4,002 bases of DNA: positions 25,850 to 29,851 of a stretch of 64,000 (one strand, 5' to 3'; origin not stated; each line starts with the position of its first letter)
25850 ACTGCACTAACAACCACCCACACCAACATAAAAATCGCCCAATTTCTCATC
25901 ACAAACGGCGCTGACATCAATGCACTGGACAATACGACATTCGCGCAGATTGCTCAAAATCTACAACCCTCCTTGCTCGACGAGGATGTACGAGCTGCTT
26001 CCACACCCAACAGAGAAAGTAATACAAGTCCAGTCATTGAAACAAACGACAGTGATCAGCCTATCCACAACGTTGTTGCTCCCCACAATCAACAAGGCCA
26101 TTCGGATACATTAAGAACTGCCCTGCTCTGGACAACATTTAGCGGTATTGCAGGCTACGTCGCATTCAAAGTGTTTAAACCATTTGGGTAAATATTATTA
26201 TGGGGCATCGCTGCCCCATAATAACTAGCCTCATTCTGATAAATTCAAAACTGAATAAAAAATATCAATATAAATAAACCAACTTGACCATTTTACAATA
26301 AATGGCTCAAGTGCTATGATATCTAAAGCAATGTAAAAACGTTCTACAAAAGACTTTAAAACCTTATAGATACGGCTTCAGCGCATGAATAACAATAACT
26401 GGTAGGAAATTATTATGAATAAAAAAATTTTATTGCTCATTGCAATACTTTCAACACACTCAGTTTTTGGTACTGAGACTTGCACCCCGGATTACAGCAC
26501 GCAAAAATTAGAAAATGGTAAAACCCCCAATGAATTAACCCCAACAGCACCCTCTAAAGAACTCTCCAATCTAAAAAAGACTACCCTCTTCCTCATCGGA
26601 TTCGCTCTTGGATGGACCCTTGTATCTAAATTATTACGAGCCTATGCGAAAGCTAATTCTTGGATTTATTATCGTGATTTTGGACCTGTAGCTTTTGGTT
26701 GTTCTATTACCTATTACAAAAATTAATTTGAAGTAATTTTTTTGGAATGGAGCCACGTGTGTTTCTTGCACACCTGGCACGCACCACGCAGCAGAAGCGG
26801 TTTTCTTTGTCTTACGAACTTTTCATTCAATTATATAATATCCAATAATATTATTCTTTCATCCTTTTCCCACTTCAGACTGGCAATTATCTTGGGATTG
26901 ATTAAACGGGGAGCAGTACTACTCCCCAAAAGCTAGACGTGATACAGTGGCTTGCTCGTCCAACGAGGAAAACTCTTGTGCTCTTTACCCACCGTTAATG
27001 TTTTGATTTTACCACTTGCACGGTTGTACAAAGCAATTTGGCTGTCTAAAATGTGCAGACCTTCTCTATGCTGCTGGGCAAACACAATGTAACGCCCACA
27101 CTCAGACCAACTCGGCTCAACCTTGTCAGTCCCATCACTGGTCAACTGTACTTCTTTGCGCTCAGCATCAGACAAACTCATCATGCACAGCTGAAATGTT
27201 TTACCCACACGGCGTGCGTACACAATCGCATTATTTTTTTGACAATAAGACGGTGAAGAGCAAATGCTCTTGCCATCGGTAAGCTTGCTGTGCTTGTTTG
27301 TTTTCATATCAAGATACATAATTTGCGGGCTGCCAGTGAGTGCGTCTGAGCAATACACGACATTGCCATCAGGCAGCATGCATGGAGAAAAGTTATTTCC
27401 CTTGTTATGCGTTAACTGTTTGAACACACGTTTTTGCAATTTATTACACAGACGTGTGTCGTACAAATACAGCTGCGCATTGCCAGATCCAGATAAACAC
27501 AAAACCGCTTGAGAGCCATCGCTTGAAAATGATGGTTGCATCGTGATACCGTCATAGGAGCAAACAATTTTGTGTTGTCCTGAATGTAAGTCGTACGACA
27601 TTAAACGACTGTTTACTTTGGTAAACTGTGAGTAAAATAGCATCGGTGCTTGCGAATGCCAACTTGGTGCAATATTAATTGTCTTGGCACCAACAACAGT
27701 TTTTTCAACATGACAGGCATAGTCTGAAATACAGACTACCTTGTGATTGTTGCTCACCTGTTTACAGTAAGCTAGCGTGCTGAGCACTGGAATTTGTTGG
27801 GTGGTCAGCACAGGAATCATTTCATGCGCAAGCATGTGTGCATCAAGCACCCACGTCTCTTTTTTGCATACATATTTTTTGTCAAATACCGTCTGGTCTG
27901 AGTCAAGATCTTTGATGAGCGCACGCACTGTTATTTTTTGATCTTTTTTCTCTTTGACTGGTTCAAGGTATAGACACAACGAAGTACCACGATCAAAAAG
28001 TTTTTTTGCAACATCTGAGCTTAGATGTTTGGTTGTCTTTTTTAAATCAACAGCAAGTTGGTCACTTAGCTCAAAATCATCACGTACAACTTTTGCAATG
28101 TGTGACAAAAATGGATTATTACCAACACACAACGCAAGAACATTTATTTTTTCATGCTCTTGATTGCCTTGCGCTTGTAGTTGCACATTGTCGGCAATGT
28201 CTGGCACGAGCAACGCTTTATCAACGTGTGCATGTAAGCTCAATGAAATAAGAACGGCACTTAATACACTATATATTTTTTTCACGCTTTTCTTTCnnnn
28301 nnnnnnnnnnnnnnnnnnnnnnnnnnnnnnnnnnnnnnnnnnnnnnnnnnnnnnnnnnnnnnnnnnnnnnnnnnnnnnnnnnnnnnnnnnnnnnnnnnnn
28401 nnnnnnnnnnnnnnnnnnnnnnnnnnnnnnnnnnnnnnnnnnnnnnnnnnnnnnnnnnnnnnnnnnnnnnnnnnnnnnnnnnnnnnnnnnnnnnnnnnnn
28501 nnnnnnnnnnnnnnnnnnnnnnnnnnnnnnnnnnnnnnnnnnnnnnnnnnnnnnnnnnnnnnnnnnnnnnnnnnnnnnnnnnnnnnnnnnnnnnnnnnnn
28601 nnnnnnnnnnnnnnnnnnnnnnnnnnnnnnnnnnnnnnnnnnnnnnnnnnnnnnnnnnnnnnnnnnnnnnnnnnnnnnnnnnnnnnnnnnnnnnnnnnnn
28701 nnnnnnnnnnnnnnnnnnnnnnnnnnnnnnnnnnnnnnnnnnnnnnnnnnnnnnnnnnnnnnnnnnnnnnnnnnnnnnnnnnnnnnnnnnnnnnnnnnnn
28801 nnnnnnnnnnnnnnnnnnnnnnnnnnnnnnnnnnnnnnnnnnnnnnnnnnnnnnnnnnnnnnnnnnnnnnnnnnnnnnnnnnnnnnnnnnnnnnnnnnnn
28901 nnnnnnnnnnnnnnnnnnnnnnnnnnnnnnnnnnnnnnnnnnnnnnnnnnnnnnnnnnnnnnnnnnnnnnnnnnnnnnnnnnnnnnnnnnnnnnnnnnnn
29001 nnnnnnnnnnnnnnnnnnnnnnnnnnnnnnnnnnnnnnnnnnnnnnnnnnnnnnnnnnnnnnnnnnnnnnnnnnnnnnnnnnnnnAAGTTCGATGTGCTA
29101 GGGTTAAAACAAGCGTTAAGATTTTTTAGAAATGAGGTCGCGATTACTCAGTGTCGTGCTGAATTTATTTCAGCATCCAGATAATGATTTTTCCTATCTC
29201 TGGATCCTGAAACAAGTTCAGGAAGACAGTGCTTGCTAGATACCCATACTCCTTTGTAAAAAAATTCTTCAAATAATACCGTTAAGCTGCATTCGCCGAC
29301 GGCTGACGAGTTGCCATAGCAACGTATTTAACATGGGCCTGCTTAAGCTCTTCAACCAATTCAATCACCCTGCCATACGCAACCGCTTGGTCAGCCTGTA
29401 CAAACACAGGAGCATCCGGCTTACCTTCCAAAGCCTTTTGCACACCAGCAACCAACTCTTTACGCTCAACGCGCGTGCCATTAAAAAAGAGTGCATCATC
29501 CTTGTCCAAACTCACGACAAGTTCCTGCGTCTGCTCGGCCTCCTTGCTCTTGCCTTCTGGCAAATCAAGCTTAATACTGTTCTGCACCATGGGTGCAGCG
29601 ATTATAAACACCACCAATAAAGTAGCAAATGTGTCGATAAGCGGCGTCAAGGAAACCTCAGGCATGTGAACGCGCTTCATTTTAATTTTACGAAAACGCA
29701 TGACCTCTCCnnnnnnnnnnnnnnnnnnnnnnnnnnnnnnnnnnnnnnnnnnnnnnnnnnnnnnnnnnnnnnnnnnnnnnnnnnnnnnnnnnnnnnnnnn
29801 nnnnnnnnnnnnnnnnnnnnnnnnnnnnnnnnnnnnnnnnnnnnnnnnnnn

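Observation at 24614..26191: Eukaryote-like effector candidate: signal peptide + F-box-like motif + ankyrin repeats + C-terminal hydrophobic anchor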

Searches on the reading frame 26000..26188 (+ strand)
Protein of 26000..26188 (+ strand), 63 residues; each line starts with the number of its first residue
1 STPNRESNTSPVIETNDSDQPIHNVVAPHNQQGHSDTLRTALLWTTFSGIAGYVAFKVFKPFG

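Call 24: search_protein_families(library=pfam, proteins=[window:26000-26188:+], max_evalue=10)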
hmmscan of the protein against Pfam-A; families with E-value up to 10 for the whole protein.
window:26000-26188:+ (63 aa): 0 families

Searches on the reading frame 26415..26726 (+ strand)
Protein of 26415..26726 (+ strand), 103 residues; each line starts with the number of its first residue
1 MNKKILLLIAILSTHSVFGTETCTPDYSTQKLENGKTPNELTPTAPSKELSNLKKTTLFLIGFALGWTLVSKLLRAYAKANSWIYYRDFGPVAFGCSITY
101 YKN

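Call 3: search_protein_families(library=pfam, proteins=[window:26415-26726:+], max_evalue=1)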
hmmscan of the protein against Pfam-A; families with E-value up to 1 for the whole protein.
window:26415-26726:+ (103 aa): 1 family
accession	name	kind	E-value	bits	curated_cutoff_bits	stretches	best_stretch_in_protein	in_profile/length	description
PF10561.15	C2orf69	-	0.13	11.9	25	1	26-81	163-221/301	C2orf69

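Call 39: search_protein_families(library=ncbifam, proteins=[window:26415-26726:+], max_evalue=1)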
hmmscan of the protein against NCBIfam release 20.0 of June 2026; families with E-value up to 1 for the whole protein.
window:26415-26726:+ (103 aa): 0 families

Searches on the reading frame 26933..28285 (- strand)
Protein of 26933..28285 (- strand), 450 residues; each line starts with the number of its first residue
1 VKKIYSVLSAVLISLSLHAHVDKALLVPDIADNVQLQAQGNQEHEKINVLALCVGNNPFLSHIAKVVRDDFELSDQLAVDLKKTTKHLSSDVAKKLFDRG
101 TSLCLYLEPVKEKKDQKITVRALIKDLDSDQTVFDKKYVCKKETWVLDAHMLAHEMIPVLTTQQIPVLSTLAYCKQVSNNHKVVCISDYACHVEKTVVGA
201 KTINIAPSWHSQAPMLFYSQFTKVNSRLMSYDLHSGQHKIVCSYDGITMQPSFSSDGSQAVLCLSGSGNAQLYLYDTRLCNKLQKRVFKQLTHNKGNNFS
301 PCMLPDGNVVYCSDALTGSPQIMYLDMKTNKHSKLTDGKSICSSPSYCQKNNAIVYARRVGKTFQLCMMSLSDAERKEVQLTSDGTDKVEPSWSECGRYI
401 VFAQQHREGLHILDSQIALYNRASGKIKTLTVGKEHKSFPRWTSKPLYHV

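Call 3: search_protein_families(library=pfam, proteins=[window:26933-28285:-], max_evalue=1)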
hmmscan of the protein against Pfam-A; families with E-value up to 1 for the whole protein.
window:26933-28285:- (450 aa): 2 families
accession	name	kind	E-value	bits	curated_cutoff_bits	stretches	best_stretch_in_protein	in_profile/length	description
PF07676.18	PD40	-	6.6e-08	32.7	20.9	2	246-273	9-37/38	WD40-like Beta Propeller Repeat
PF00930.27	DPPIV_N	-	0.022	13.9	22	0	322-388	25-85/354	Dipeptidyl peptidase IV (DPP IV) N-terminal region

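Call 33: find_homologous_proteins(query=window:26933-28285:-, max_evalue=1e-20)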
Query window:26933-28285:- (450 aa): 127 proteins with E <= 1e-20 among 3645 candidates; the best 120 are listed.
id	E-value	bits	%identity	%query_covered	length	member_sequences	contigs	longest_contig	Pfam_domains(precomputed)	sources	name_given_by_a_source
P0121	0.0e+0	1026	100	100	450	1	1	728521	PF26549.1,PF26550.2,PF07676.19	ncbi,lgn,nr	ncbi:MAG: hypothetical protein H6679_00350 [Epsilonproteobacteria bacterium]|nr:hypothetical protein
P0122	6.1e-249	844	82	96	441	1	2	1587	PF26549.1,PF26550.2,PF07676.19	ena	-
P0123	3.9e-146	505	51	100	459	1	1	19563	PF26549.1,PF26550.2,PF07676.19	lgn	-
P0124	3.8e-143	495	50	100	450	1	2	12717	PF26549.1,PF26550.2,PF07676.19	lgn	-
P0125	1.1e-140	487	49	100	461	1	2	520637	PF26549.1,PF26550.2,PF07676.19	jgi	jgi:tol-pal system beta propeller repeat protein TolB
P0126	1.2e-140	487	50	98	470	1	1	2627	PF26549.1,PF26550.2,PF07676.19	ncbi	-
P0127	1.6e-140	487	48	100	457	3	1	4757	PF26549.1,PF26550.2,PF07676.19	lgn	-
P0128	3.0e-140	486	53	90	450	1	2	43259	PF26549.1,PF26550.2,PF07676.19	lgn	-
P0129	1.6e-139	483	53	91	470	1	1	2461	PF26549.1,PF07676.19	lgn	-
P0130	7.2e-138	478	52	91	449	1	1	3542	PF26549.1,PF26550.2,PF07676.19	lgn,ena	-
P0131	8.6e-138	478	50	99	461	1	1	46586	PF26549.1,PF26550.2,PF07676.19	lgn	-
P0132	2.0e-137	477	51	93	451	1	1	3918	PF26549.1,PF26550.2,PF07676.19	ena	-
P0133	6.0e-137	475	52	90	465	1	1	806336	PF26549.1,PF26550.2,PF07676.19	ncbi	-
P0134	1.9e-134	467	50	92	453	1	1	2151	PF26549.1,PF26550.2,PF07676.19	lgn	-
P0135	1.4e-133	464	48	100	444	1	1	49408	PF26549.1,PF26550.2,PF07676.19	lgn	-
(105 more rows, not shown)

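Call 34: find_encoding_contigs(protein=P0125, flank=6000, max_places=2)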
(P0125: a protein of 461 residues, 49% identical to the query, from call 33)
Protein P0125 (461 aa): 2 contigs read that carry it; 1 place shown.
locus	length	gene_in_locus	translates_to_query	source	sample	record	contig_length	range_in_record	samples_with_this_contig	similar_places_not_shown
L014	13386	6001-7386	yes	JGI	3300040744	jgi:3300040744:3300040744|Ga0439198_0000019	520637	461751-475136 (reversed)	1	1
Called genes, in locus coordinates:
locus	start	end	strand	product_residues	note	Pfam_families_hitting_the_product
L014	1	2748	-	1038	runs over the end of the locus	-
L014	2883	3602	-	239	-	-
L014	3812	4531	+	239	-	PF01618:MotA_ExbB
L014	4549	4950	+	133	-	PF02472:ExbD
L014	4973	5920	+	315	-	PF13103:TonB_2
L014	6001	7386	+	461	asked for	PF26549:Tricorn_N (faint), PF26550:Tricorn_2nd (faint), PF07676:PD40 (faint)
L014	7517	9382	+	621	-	PF06480:FtsH_ext, PF00004:AAA, PF17862:AAA_lid_3, PF01434:Peptidase_M41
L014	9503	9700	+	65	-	PF00830:Ribosomal_L28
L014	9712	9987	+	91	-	PF01649:Ribosomal_S20p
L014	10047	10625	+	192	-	PF00903:Glyoxalase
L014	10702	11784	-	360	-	-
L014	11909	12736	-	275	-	-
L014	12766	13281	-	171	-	PF04677:CwfJ_C_1 (weak), PF11969:DcpS_C (faint), PF01230:HIT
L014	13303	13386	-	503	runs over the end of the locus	PF00890:FAD_binding_2 (weak), PF01266:DAO (weak), PF07992:Pyr_redox_2, PF13450:NAD_binding_8 (faint), PF13738:Pyr_redox_3, PF00070:Pyr_redox, PF00085:Thioredoxin, PF13098:Thioredoxin_2 (weak)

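Call 35: find_encoding_contigs(protein=P0133, flank=6000, max_places=2)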
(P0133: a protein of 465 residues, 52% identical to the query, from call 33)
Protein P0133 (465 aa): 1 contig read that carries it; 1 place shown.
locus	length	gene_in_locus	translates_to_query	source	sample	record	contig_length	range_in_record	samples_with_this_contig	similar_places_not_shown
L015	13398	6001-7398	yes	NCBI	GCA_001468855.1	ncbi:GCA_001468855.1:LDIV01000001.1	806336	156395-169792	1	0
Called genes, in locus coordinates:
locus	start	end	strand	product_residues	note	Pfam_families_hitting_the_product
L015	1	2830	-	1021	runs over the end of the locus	PF19193:Tectonin, PF06462:Hyd_WA, PF19193:Tectonin, PF12248:Methyltransf_FA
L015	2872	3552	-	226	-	-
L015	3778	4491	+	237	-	PF01618:MotA_ExbB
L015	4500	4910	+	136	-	PF02472:ExbD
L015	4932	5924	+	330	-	-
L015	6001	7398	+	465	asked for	PF26550:Tricorn_2nd (faint), PF07676:PD40 (faint), PF26549:Tricorn_N (weak)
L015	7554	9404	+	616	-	PF06480:FtsH_ext, PF00004:AAA, PF17862:AAA_lid_3, PF01434:Peptidase_M41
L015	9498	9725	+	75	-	PF00830:Ribosomal_L28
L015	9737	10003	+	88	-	PF01649:Ribosomal_S20p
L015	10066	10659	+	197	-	PF00903:Glyoxalase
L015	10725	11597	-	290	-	-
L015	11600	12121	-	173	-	PF04677:CwfJ_C_1 (weak), PF11969:DcpS_C (weak), PF01230:HIT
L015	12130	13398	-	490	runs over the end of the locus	PF00890:FAD_binding_2 (faint), PF07992:Pyr_redox_2, PF13738:Pyr_redox_3, PF13434:Lys_Orn_oxgnase (faint), PF00070:Pyr_redox, PF00085:Thioredoxin, PF13098:Thioredoxin_2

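Call 36: find_encoding_contigs(protein=P0123, flank=6000, max_places=2)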
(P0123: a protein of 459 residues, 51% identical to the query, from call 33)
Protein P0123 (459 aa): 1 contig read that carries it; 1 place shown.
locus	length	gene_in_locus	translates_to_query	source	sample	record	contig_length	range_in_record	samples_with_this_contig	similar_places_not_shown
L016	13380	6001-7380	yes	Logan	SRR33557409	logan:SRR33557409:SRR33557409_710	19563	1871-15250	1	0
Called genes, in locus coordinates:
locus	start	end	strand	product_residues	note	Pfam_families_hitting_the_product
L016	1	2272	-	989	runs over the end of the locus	PF11875:DnaJ-like_C11_C (faint), PF12248:Methyltransf_FA, PF19193:Tectonin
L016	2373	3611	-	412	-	PF11875:DnaJ-like_C11_C (faint)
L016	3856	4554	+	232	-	PF01618:MotA_ExbB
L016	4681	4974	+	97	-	PF02472:ExbD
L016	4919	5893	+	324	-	-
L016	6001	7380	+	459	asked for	PF07676:PD40 (faint), PF26550:Tricorn_2nd, PF26549:Tricorn_N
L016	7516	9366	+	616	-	PF06480:FtsH_ext, PF00004:AAA, PF17862:AAA_lid_3, PF01434:Peptidase_M41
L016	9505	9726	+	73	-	PF00830:Ribosomal_L28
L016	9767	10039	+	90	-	PF01649:Ribosomal_S20p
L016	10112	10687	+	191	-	PF00903:Glyoxalase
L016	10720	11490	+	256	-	PF02463:SMC_N (faint), PF00005:ABC_tran, PF13304:AAA_21 (weak)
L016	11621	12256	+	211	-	-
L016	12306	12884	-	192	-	PF00011:HSP20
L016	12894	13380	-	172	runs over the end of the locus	PF01230:HIT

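Call 43: find_encoding_contigs(protein=P0122, flank=3000, max_places=3)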
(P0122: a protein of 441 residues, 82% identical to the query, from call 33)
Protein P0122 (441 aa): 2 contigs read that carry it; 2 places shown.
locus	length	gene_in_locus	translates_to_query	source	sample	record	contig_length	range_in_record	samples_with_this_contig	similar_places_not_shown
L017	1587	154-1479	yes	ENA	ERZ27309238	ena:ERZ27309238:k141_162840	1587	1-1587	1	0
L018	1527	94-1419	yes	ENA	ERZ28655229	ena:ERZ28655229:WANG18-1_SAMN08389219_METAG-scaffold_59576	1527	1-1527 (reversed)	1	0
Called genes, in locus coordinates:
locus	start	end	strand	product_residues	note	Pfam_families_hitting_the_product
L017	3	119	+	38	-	?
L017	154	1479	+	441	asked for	PF07676:PD40 (faint), PF26549:Tricorn_N (weak), PF26550:Tricorn_2nd (weak)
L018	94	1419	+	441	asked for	PF07676:PD40 (faint), PF26549:Tricorn_N (weak), PF26550:Tricorn_2nd (weak)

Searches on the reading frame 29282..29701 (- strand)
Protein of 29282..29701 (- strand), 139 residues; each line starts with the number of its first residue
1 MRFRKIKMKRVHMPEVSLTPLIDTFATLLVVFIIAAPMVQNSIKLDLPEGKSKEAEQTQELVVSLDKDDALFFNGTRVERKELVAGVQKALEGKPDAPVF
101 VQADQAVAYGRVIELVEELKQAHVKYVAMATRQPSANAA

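Call 12: search_protein_families(library=pfam, proteins=[window:29282-29701:-], max_evalue=0.001)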
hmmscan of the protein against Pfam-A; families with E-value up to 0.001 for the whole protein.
window:29282-29701:- (139 aa): 1 family
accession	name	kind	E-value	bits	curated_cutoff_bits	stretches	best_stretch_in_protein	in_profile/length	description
PF02472.21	ExbD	-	5.5e-27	94.8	25.4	1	10-132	2-126/128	Biopolymer transport protein ExbD/TolR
